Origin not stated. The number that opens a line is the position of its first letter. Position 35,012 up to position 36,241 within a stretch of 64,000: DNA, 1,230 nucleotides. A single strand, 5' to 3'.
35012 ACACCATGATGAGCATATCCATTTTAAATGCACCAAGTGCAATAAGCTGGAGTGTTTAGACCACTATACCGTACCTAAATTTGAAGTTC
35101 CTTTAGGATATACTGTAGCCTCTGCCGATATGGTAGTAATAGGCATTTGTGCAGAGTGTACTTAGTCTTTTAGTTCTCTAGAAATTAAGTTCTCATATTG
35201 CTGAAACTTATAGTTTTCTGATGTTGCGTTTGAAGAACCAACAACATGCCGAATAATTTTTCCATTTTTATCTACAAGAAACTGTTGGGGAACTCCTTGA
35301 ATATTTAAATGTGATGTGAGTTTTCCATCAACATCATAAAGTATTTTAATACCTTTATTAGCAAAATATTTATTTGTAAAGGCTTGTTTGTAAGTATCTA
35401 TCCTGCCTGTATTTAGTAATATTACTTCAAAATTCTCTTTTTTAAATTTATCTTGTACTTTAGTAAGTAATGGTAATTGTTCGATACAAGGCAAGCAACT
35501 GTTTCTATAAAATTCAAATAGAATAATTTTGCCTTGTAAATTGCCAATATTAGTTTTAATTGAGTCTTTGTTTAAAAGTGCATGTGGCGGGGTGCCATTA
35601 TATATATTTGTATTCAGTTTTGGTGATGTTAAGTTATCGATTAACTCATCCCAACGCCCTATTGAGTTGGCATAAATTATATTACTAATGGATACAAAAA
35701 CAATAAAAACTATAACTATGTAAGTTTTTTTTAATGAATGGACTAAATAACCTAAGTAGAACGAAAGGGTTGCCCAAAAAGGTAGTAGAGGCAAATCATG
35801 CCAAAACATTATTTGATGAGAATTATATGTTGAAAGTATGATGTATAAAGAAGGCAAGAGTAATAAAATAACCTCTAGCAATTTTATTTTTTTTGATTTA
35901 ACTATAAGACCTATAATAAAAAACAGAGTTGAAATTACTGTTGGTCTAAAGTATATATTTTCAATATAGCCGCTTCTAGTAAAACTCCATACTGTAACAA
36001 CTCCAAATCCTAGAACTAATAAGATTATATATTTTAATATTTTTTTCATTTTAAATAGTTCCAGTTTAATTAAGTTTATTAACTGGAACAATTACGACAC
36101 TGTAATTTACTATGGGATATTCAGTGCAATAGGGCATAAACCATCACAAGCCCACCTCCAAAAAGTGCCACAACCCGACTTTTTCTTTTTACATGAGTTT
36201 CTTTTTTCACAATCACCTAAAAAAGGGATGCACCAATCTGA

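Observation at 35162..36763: Cys-rich C-terminal lipoprotein immediately upstream of a membrane-anchored TlpA-like thiol-disulfide oxidoreductase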

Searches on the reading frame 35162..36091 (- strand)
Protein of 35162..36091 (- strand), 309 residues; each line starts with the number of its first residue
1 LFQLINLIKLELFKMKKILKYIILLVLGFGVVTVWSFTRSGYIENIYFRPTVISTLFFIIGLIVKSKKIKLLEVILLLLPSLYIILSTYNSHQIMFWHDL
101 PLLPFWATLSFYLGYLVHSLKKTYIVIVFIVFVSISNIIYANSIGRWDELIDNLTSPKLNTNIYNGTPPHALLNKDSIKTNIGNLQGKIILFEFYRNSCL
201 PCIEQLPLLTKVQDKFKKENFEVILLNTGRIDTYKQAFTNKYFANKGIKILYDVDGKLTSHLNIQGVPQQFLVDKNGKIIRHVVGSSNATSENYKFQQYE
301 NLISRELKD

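Call 3: search_protein_families(library=pfam, proteins=[window:35162-36091:-], max_evalue=0.1)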
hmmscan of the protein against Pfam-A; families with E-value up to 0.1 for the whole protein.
window:35162-36091:- (309 aa): 6 families
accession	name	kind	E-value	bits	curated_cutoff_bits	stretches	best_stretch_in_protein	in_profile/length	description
PF08534.16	Redoxin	-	5.3e-13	49.5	26.6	1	173-295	14-140/148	Redoxin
PF00578.27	AhpC-TSA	-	2.4e-12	47.3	26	1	172-280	10-122/124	AhpC/TSA family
PF13905.12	Thioredoxin_8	-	2.2e-08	34.7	27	1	187-279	1-94/94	Thioredoxin-like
PF00085.26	Thioredoxin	-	0.00018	21.9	23.5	0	175-228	7-58/103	Thioredoxin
PF13098.12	Thioredoxin_2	-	0.0012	19.6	27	1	186-289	4-97/104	Thioredoxin-like domain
PF13728.12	TraF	-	0.0032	17.8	23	1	175-279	117-206/224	F plasmid transfer operon protein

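Call 4: search_protein_families(library=ncbifam, proteins=[window:35162-36091:-], max_evalue=0.1)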
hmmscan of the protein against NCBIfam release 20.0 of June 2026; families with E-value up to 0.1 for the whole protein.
window:35162-36091:- (309 aa): 16 families
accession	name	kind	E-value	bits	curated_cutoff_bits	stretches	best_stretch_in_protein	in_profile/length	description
NF002854.0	PRK03147.1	subfamily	3.8e-16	59.5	170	1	150-288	25-161/176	thiol-disulfide oxidoreductase ResA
NF047696.1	ThlDiSintTplARhiz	equivalog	2e-10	40.8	230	1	173-293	83-207/219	thiol:disulfide interchange protein TlpA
TIGR00385.1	dsbE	subfamily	7.4e-09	35.4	123.15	1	127-291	3-162/173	DsbE family thiol:disulfide interchange protein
NF041202.1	StoA_CxxC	exception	7.1e-08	32.5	210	1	186-286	51-151/163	endospore biogenesis thiol-disulfide oxidoreductase StoA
NF010625.0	PRK14018.1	equivalog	1.7e-07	30.2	522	1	186-291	55-164/521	bifunctional peptide-methionine (S)-S-oxide reductase MsrA/peptide-methionine (R)-S-oxide reductase MsrB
NF047697.1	ThioredTrxAClost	equivalog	6.4e-05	23.1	140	1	173-219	4-49/105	thioredoxin TrxA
NF041054.1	WAxxUGC_long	equivalog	0.00032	20.1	300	1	168-294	85-209/354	ResA-like WAxxUGC motif-containing protein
NF011941.0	PRK15412.1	equivalog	0.00035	20.1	359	1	186-291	67-167/185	thiol:disulfide interchange protein DsbE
TIGR02661.1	MauD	equivalog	0.0012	18.3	188.6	1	184-282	71-162/189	methylamine dehydrogenase accessory protein MauD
TIGR01068.1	thioredoxin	equivalog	0.0013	18.9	96.8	0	187-228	14-54/101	thioredoxin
NF006960.0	PRK09437.1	equivalog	0.002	18.1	140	1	167-267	10-108/156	thioredoxin-dependent thiol peroxidase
TIGR02740.1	TraF-like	hypoth_equivalog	0.002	17.4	232.25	1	179-283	161-251/276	TraF-like protein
NF006898.0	PRK09381.1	equivalog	0.0063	16.9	138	0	173-227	8-60/109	thioredoxin TrxA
NF040769.1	SelL_rel_redox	subfamily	0.0064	16.2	120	1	169-234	5-72/173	SelL-related redox protein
TIGR02743.1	TraW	equivalog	0.021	14.6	174.75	1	248-281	167-198/202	type-F conjugative transfer system protein TraW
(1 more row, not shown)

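Call 9: find_homologous_proteins(query=window:35162-36049:-)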
Query window:35162-36049:- (295 aa): 9 proteins with E <= 0.001 among 4380 candidates.
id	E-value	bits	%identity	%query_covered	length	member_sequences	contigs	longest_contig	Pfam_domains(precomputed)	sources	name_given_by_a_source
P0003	1.1e-189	647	100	100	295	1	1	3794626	PF08534.17,PF13905.13,PF00578.28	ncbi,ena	-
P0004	6.6e-126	438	65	100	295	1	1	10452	PF08534.17,PF13905.13,PF00578.28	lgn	-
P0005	9.8e-100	352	56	100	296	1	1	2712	PF08534.17,PF13905.13,PF00578.28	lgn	-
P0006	1.1e-90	322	50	99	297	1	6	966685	PF00085.27,PF08534.17,PF13905.13,PF00578.28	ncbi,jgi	-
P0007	3.1e-7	48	30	41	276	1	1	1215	PF08534.17,PF13905.13,PF00578.28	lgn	-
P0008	9.1e-7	47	29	43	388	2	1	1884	PF00085.27,PF08534.17,PF13905.13,PF13098.14,PF00578.28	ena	-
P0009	9.4e-7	46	29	37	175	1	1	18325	PF00085.27,PF08534.17,PF13905.13,PF13098.14,PF00578.28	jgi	jgi:thiol-disulfide isomerase/thioredoxin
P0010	5.7e-5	41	32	32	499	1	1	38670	PF00085.27,PF08534.17,PF13905.13,PF13098.14,PF00578.28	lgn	-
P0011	6.2e-5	41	26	34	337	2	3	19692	PF00085.27,PF08534.17,PF13905.13,PF13098.14,PF00578.28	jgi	jgi:thiol-disulfide isomerase/thioredoxin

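Call 10: find_encoding_contigs(protein=P0006, flank=6000, max_places=3)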
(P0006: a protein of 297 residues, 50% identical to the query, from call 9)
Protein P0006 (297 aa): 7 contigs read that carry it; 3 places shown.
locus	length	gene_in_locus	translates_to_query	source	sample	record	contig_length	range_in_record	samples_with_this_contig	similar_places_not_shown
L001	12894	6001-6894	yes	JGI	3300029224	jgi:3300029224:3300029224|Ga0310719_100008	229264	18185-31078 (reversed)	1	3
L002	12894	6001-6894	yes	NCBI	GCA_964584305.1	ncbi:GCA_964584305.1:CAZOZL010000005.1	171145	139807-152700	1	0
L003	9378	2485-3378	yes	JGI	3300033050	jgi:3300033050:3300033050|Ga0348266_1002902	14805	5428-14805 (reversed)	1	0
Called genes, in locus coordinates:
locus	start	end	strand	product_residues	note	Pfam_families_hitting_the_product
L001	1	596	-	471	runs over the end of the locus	-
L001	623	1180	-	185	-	PF04542:Sigma70_r2, PF08281:Sigma70_r4_2, PF04545:Sigma70_r4 (weak)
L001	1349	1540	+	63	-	-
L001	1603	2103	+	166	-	PF24961:NfeD_membrane (weak), PF01957:NfeD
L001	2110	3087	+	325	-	PF12127:FloA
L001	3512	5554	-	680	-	PF17804:TSP_NTD, PF00595:PDZ (weak), PF17820:PDZ_6 (faint), PF03572:Peptidase_S41, PF11818:DUF3340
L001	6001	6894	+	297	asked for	PF08534:Redoxin, PF00085:Thioredoxin (faint), PF00578:AhpC-TSA, PF13905:Thioredoxin_8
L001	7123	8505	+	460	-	PF04389:Peptidase_M28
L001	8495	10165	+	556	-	PF27052:Lysyl_endopep_N (weak), PF18962:Por_Secre_tail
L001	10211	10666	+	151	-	-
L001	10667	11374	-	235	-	-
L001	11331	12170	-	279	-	PF00753:Lactamase_B, PF23023:Anti-Pycsar_Apyc1 (weak)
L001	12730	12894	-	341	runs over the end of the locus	PF00154:RecA_N, PF06745:ATPase (weak), PF08423:Rad51, PF27531:MT3502_N (weak), PF21096:RecA_C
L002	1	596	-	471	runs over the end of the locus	-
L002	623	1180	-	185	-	PF04542:Sigma70_r2, PF08281:Sigma70_r4_2, PF04545:Sigma70_r4 (weak)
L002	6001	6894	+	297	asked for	PF08534:Redoxin, PF00085:Thioredoxin (faint), PF00578:AhpC-TSA, PF13905:Thioredoxin_8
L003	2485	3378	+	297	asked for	PF08534:Redoxin, PF00085:Thioredoxin (faint), PF00578:AhpC-TSA, PF13905:Thioredoxin_8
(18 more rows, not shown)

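Call 11: find_encoding_contigs(protein=P0004, flank=6000, max_places=2)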
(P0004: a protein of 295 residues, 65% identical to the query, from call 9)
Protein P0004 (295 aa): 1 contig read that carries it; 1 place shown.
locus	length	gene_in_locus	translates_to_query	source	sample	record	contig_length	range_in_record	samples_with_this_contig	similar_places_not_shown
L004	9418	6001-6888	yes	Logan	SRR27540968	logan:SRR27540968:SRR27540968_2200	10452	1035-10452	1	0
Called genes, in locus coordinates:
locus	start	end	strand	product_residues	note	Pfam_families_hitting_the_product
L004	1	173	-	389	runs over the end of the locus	PF03051:Peptidase_C1_2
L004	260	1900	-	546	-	PF00082:Peptidase_S8, PF18962:Por_Secre_tail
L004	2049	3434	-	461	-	-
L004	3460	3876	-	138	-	PF04542:Sigma70_r2, PF07638:Sigma70_ECF (weak), PF08281:Sigma70_r4_2, PF04545:Sigma70_r4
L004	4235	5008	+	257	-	PF15418:DUF4625, PF17957:Big_7 (faint)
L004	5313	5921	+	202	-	-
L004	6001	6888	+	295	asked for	PF08534:Redoxin, PF00578:AhpC-TSA, PF13905:Thioredoxin_8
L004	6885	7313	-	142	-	PF01475:FUR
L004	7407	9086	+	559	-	PF17391:Urocanase_N, PF01175:Urocanase, PF17392:Urocanase_C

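Call 12: find_encoding_contigs(protein=P0005, flank=3000, max_places=2)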
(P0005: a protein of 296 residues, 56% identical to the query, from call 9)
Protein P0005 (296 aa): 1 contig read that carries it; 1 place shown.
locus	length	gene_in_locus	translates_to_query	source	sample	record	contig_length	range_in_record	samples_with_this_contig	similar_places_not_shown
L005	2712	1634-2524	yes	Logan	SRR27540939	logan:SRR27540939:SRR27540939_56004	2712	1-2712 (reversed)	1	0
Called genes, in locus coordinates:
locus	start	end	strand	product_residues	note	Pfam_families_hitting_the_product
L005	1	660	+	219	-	?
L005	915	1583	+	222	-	-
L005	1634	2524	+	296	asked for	PF08534:Redoxin, PF00578:AhpC-TSA, PF13905:Thioredoxin_8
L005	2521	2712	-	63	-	?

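Call 40: find_homologous_proteins(query=A3, max_evalue=0.00001)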
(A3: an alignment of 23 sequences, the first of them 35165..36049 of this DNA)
Query A3 (23 sequences) (295 aa, profile of the alignment): 42 proteins with E <= 0.00001 among 8000 candidates.
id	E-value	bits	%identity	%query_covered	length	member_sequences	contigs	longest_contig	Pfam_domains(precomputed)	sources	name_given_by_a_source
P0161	2.2e-87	311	19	81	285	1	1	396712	PF08534.17,PF13905.13,PF13098.14,PF02630.21,PF00578.28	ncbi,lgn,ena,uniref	ncbi:peroxiredoxin family protein [uncultured Fibrella sp.]|uniref:peroxiredoxin family protein n=1 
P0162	1.3e-83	299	19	67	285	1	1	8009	PF08534.17,PF13905.13,PF02630.21,PF00578.28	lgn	-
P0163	1.3e-80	289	18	63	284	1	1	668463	PF00085.27,PF08534.17,PF13905.13,PF00578.28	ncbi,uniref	ncbi:TlpA family protein disulfide reductase [Fibrella arboris]|uniref:TlpA family protein disulfide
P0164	8.3e-78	280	17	37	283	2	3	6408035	PF08534.17,PF13905.13,PF00578.28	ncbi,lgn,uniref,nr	ncbi:TlpA family protein disulfide reductase [Fibrivirga algicola]|uniref:TlpA family protein disulf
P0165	9.1e-78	280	22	38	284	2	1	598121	PF00085.27,PF08534.17,PF13905.13,PF02630.21,PF00578.28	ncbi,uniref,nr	ncbi:TlpA family protein disulfide reductase [Fibrella forsythiae]|uniref:TlpA family protein disulf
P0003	4.6e-76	274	100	100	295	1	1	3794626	PF08534.17,PF13905.13,PF00578.28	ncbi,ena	-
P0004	6.7e-76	273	65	100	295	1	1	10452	PF08534.17,PF13905.13,PF00578.28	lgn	-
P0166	4.5e-70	254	26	15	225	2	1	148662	PF08534.17,PF13905.13,PF00578.28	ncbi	ncbi:TlpA family protein disulfide reductase [Fibrella sp. GW2-5]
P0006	8.2e-70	253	50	99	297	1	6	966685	PF00085.27,PF08534.17,PF13905.13,PF00578.28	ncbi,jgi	-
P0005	1.1e-69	253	56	100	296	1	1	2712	PF08534.17,PF13905.13,PF00578.28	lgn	-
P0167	4.3e-69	251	25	20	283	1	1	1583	PF00085.27,PF08534.17,PF13905.13,PF00578.28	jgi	jgi:thiol-disulfide isomerase/thioredoxin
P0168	3.2e-68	248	26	37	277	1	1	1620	PF08534.17,PF13905.13,PF13098.14,PF00578.28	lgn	-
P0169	2.8e-66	242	22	68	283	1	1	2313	PF00085.27,PF08534.17,PF13905.13,PF02630.21,PF00578.28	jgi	jgi:thiol-disulfide isomerase/thioredoxin/uncharacterized membrane protein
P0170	3.5e-64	235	-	-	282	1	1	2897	PF08534.17,PF13905.13,PF00578.28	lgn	-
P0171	1.2e-59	220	24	41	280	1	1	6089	PF00085.27,PF08534.17,PF13905.13,PF00578.28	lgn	-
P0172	4.3e-44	169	32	38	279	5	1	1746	PF00085.27,PF08534.17,PF13905.13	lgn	-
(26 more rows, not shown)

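Call 54: predict_structure(alignment_id=A4)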
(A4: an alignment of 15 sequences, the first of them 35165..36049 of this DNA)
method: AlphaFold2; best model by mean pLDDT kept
length: 295 residues; sequences in the alignment: 15
mean_pLDDT: 79.8   pTM: 0.68
mean pLDDT of the five models: 79.8, 79.4, 78.8, 78.4, 77.8
residues with pLDDT >= 90: 64; 70-90: 167; 50-70: 61; < 50: 3
segments of 3 or more residues with pLDDT < 50: none
pLDDT, mean of each block of 10 residues (from residue 1): 73 72 56 74 85 69 70 68 65 85 91 93 81 71 68 73 87 91 86 91 88 90 89 90 85 86 84 66 87 78
secondary structure, 60 per line:
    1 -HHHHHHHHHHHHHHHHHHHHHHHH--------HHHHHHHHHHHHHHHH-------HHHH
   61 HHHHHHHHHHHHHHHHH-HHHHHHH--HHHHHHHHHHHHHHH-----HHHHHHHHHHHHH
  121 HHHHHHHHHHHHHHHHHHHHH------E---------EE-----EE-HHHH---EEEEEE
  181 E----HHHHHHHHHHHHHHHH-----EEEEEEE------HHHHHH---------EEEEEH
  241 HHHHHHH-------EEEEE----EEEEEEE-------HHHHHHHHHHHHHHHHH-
elements in order: H2-25 H34-49 H57-77 H79-85 H88-102 H108-141 H168-171 E175-181 H186-201 E207-213 H220-225 E235-239 H240-247 E255-259 E264-270 H278-294

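Call 79: fold_search(model_id=the predicted structure, library=pdb)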
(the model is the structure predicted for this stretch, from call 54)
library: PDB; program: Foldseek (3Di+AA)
matches with E <= 10: 1033; with E <= 0.001: 406
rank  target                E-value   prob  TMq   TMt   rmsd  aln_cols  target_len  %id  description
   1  3gl3_C                4.2e-09  1.00  0.40  0.81   2.8       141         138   23  Crystal structure of a putative Thiol:disulfide interchange protein DsbE from Chlorobium tepidum (released 2009-03-31)
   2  3gl3_D                4.5e-09  1.00  0.40  0.82   2.8       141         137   23  Crystal structure of a putative Thiol:disulfide interchange protein DsbE from Chlorobium tepidum (released 2009-03-31)
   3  2h19_B                1.2e-08  1.00  0.39  0.79   3.0       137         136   23  Crystal Structure of ResA Cys77Ala Variant (released 2006-09-19)
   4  3c73_A                1.5e-08  1.00  0.39  0.79   2.9       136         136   23  Structure of CEHC variant ResA (released 2008-08-12)
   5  2h1a_A                1.8e-08  1.00  0.39  0.79   3.0       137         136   23  ResA C74A Variant (released 2006-09-19)
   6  3c71                  1.8e-08  1.00  0.38  0.75   3.5       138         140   22  Structure of a ResA variant with a DsbA-like active site motif (CPHC) (released 2008-08-12)
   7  3gl3_A                2.0e-08  1.00  0.40  0.79   2.6       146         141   24  Crystal structure of a putative Thiol:disulfide interchange protein DsbE from Chlorobium tepidum (released 2009-03-31)
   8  2h1g_B                2.0e-08  1.00  0.39  0.79   2.9       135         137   21  ResA C74A/C77A (released 2006-09-19)
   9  4nmu_D                2.2e-08  1.00  0.39  0.78   3.0       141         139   22  Crystal Structure of Thiol-disulfide Oxidoreductase from Bacillus str. 'Ames Ancestor' (released 2013-12-18)
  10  1su9_B                2.5e-08  1.00  0.39  0.79   3.1       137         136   23  Reduced structure of the soluble domain of ResA (released 2004-05-11)
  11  1st9_B                2.6e-08  1.00  0.39  0.80   3.4       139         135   23  Crystal Structure of a Soluble Domain of ResA in the Oxidised Form (released 2004-05-11)
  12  2h19_A                2.7e-08  1.00  0.39  0.76   3.4       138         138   22  Crystal Structure of ResA Cys77Ala Variant (released 2006-09-19)
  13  3gl3_B                3.0e-08  1.00  0.38  0.75   3.9       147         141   22  Crystal structure of a putative Thiol:disulfide interchange protein DsbE from Chlorobium tepidum (released 2009-03-31)
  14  2f9s_A                3.2e-08  1.00  0.39  0.79   3.0       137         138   23  2nd Crystal Structure Of A Soluble Domain Of ResA In The Oxidised Form (released 2006-04-18)
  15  4nmu_B                3.4e-08  1.00  0.39  0.76   3.5       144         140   22  Crystal Structure of Thiol-disulfide Oxidoreductase from Bacillus str. 'Ames Ancestor' (released 2013-12-18)
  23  4txo_G                1.0e-07  1.00  0.37  0.58   3.9       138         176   23  Crystal structure of the mixed disulfide complex of thioredoxin-like TlpAs(C110S) and copper chaperone ScoIs(C74S) (released 2014-10-01)
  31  4txo_A                3.0e-07  1.00  0.37  0.59   3.8       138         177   23  Crystal structure of the mixed disulfide complex of thioredoxin-like TlpAs(C110S) and copper chaperone ScoIs(C74S) (released 2014-10-01)
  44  4txo_C                1.3e-06  1.00  0.37  0.58   3.9       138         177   23  Crystal structure of the mixed disulfide complex of thioredoxin-like TlpAs(C110S) and copper chaperone ScoIs(C74S) (released 2014-10-01)
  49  4txo_E                1.9e-06  1.00  0.36  0.56   4.1       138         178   23  Crystal structure of the mixed disulfide complex of thioredoxin-like TlpAs(C110S) and copper chaperone ScoIs(C74S) (released 2014-10-01)
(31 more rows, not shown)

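Call 87: find_encoding_contigs(protein=P0164, flank=4000, max_places=2)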
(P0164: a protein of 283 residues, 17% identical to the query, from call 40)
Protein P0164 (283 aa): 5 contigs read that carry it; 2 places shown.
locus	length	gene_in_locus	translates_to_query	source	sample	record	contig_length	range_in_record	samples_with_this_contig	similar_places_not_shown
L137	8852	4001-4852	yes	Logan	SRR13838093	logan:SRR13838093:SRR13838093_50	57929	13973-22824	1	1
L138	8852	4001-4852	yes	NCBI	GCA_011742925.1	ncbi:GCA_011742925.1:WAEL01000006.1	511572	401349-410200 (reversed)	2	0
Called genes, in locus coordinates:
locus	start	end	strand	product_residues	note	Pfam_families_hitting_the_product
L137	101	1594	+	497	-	PF13584:BatD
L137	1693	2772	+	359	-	PF01264:Chorismate_synt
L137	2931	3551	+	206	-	-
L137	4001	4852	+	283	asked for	PF00578:AhpC-TSA, PF08534:Redoxin, PF13905:Thioredoxin_8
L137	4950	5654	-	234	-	PF06439:3keto-disac_hyd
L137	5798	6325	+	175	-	-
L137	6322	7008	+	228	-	-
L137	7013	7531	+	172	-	-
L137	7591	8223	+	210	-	-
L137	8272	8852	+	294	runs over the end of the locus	PF01613:Flavin_Reduct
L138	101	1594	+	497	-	PF13584:BatD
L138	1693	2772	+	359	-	PF01264:Chorismate_synt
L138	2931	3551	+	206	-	-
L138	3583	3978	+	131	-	PF07610:DUF1573, PF22544:HYDIN_VesB_CFA65-like_Ig (weak)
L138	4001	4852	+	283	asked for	PF00578:AhpC-TSA, PF08534:Redoxin, PF13905:Thioredoxin_8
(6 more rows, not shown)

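Call 88: find_encoding_contigs(protein=P0171, flank=4000, max_places=2)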
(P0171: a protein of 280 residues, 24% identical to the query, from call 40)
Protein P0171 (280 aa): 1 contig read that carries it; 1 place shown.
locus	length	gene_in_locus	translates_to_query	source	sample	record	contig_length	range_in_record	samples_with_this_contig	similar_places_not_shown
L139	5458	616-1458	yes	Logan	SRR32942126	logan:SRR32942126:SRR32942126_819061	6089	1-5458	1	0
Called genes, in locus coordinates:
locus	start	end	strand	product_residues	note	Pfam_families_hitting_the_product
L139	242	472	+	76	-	-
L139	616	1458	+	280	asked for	PF00578:AhpC-TSA, PF08534:Redoxin, PF00085:Thioredoxin (weak), PF13905:Thioredoxin_8 (weak)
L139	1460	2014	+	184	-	-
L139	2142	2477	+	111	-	PF22544:HYDIN_VesB_CFA65-like_Ig, PF07610:DUF1573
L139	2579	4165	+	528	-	-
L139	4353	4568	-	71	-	-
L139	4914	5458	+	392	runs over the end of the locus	?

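Call 89: find_encoding_contigs(protein=P0172, flank=4000, max_places=2)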
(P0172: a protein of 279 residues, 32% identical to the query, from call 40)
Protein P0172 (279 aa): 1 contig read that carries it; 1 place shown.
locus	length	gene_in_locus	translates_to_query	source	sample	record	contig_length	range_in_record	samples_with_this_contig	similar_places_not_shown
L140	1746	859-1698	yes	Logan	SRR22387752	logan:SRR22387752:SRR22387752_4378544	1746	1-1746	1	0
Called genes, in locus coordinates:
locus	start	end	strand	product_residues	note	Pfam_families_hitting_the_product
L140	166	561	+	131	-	-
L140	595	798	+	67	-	-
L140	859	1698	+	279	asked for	PF00085:Thioredoxin (faint), PF08534:Redoxin (weak), PF13905:Thioredoxin_8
